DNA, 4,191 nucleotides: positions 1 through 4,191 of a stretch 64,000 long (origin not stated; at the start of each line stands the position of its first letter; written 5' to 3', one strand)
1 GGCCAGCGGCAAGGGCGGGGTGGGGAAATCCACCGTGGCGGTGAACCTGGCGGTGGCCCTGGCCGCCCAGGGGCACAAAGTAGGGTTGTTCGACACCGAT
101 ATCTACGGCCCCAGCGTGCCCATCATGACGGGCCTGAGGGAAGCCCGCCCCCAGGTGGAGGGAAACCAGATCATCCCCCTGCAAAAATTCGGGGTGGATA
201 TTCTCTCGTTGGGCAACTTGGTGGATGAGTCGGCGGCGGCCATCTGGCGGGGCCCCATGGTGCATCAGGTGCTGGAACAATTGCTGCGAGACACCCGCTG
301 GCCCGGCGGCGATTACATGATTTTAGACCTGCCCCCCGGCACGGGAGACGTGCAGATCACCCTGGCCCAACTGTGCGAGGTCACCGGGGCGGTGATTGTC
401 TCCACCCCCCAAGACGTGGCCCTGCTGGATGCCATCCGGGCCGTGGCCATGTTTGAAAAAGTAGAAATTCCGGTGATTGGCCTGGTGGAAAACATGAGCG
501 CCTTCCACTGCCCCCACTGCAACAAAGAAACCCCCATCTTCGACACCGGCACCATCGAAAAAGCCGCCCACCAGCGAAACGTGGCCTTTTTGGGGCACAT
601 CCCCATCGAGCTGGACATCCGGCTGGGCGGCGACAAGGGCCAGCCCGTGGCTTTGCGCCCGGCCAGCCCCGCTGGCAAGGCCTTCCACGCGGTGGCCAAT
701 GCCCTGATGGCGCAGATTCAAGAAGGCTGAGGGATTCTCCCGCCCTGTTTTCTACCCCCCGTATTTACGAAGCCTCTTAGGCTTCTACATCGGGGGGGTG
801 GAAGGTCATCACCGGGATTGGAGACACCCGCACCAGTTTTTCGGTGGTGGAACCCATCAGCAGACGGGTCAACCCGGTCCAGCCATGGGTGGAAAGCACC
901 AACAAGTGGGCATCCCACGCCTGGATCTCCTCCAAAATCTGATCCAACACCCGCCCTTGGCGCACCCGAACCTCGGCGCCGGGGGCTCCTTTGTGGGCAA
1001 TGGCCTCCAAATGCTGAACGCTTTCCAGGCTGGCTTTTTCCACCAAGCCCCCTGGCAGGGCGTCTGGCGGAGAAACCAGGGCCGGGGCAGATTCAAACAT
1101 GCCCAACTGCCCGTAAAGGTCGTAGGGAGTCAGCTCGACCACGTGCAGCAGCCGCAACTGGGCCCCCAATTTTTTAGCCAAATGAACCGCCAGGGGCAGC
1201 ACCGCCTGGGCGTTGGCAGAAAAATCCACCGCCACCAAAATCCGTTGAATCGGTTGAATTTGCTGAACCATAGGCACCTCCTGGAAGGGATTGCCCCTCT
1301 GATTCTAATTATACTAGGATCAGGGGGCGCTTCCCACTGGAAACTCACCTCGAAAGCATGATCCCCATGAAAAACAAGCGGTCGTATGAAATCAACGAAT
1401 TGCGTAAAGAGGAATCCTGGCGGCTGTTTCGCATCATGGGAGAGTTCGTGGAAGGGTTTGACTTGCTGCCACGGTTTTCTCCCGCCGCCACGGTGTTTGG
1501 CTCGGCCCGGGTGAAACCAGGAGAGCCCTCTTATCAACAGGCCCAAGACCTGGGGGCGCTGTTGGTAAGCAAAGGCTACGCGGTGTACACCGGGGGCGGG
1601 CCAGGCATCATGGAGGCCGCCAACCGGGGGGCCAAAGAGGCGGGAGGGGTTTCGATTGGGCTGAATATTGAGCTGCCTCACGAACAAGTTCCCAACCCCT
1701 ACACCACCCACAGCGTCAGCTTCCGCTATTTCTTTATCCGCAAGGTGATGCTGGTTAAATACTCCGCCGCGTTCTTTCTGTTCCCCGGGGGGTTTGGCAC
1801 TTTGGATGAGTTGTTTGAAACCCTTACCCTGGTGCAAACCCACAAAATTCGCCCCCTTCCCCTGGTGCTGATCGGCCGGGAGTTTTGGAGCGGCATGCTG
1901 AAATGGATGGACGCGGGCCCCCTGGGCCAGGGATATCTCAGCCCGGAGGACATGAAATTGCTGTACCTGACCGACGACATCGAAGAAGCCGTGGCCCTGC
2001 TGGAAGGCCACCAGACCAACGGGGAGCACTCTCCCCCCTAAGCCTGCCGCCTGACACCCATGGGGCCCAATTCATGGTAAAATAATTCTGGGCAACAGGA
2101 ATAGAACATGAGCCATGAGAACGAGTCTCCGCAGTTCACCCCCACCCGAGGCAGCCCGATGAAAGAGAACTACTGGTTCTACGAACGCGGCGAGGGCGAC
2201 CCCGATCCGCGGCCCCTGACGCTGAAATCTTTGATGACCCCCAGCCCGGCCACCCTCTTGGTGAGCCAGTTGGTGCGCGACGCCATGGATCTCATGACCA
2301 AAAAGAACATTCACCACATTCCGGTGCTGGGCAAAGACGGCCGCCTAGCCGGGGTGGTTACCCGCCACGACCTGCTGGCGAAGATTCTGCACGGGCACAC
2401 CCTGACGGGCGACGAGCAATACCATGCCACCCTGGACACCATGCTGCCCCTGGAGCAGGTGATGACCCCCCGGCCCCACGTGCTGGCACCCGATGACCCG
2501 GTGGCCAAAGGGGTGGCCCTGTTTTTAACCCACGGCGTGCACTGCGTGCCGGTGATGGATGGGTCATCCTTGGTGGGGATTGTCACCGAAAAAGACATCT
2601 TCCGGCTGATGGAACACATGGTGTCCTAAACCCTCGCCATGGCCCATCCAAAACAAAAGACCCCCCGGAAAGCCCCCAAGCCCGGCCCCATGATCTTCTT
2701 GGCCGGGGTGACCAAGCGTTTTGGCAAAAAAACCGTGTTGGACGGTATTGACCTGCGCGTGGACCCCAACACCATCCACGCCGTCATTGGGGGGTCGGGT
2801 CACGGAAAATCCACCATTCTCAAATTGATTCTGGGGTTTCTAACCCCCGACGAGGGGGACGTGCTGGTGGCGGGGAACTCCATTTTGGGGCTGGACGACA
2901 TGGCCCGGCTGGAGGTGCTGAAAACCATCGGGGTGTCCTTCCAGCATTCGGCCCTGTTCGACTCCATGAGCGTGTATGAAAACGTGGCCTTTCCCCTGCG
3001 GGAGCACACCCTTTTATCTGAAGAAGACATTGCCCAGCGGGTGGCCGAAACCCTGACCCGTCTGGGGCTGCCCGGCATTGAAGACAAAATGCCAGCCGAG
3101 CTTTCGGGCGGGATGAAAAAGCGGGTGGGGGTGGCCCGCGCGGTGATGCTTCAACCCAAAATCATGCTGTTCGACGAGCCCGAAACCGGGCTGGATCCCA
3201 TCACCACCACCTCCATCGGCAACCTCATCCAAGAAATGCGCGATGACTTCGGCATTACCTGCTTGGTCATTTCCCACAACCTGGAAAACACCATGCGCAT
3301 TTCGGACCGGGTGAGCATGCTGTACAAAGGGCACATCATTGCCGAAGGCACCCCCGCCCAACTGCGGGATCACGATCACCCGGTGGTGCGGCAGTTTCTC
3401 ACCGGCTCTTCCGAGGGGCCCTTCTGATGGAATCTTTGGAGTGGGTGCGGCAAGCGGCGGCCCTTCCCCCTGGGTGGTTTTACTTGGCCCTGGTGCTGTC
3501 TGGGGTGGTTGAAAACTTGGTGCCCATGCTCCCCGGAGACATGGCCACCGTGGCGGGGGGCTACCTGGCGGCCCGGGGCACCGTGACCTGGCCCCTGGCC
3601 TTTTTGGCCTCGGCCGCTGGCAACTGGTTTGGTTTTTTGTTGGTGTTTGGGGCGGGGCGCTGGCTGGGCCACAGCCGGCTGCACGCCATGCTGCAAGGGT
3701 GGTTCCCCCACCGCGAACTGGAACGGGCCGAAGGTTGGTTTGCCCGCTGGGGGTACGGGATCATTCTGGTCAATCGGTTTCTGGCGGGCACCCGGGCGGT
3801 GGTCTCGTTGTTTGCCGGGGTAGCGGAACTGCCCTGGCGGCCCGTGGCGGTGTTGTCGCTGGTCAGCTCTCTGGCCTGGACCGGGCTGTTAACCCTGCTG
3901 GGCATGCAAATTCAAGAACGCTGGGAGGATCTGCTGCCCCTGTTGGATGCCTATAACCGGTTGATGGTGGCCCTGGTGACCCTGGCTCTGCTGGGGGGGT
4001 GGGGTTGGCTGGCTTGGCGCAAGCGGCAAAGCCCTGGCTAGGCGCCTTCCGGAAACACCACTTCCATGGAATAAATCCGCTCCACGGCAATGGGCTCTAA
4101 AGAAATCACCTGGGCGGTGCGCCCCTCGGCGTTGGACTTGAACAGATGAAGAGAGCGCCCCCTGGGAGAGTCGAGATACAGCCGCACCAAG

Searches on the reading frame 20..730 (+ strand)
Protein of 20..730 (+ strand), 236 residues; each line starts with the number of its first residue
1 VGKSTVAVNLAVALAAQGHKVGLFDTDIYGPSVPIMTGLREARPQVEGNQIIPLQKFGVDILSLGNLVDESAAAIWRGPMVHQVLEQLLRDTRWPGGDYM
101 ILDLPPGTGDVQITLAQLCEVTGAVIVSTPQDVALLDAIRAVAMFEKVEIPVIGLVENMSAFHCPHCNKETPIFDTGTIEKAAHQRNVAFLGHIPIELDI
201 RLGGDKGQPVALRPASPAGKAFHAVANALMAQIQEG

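Call 84: search_protein_families(library=pfam, proteins=[window:20-730:+], max_evalue=0.000001)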
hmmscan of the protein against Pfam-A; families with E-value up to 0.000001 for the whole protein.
window:20-730:+ (236 aa): 2 families
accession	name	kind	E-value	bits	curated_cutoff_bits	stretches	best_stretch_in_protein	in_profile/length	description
PF10609.15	ParA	-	1.7e-86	290.1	27.1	1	2-229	16-245/246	NUBPL iron-transfer P-loop NTPase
PF01656.29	CbiA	-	1.1e-08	35.5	25.4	1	2-159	11-82/125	CobQ/CobB/MinD/ParA nucleotide binding domain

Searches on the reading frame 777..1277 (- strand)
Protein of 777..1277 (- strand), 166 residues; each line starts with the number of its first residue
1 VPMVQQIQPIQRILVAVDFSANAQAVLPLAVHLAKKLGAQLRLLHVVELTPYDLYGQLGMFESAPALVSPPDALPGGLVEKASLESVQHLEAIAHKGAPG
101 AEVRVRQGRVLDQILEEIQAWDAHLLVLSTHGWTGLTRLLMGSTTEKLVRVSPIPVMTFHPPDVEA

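Call 87: search_protein_families(library=pfam, proteins=[window:777-1277:-], max_evalue=1e-8)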
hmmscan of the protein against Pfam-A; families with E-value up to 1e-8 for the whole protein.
window:777-1277:- (166 aa): 1 family
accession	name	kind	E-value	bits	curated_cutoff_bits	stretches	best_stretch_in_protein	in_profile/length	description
PF00582.32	Usp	-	7.4e-28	98.3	24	1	10-158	2-139/141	Universal stress protein family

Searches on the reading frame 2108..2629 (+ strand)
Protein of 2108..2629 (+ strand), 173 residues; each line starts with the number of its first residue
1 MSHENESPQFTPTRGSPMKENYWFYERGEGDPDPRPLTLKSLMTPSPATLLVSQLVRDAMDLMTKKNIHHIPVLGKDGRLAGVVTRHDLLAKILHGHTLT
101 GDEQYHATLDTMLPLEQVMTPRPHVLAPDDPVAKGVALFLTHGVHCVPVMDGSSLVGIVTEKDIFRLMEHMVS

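Call 84: search_protein_families(library=pfam, proteins=[window:2108-2629:+], max_evalue=0.000001)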
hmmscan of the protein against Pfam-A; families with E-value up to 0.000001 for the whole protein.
window:2108-2629:+ (173 aa): 1 family
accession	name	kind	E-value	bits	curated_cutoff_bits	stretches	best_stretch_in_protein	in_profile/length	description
PF00571.33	CBS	-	4e-29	101.1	24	2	40-94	2-56/57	CBS domain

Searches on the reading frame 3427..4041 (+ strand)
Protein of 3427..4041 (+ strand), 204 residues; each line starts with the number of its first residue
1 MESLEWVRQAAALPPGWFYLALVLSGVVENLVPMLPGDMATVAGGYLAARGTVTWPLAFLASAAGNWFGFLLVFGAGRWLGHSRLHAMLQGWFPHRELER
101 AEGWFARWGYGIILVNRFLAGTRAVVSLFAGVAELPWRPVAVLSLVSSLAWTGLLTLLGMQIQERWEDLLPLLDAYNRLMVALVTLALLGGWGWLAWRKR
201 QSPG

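Call 84: search_protein_families(library=pfam, proteins=[window:3427-4041:+], max_evalue=0.000001)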
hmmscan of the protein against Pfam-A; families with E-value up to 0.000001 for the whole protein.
window:3427-4041:+ (204 aa): 1 family
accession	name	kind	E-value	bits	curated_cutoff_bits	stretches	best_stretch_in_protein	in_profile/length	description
PF09335.16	VTT_dom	-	1.5e-14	54.9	33.9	1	35-160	1-122/123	VTT domain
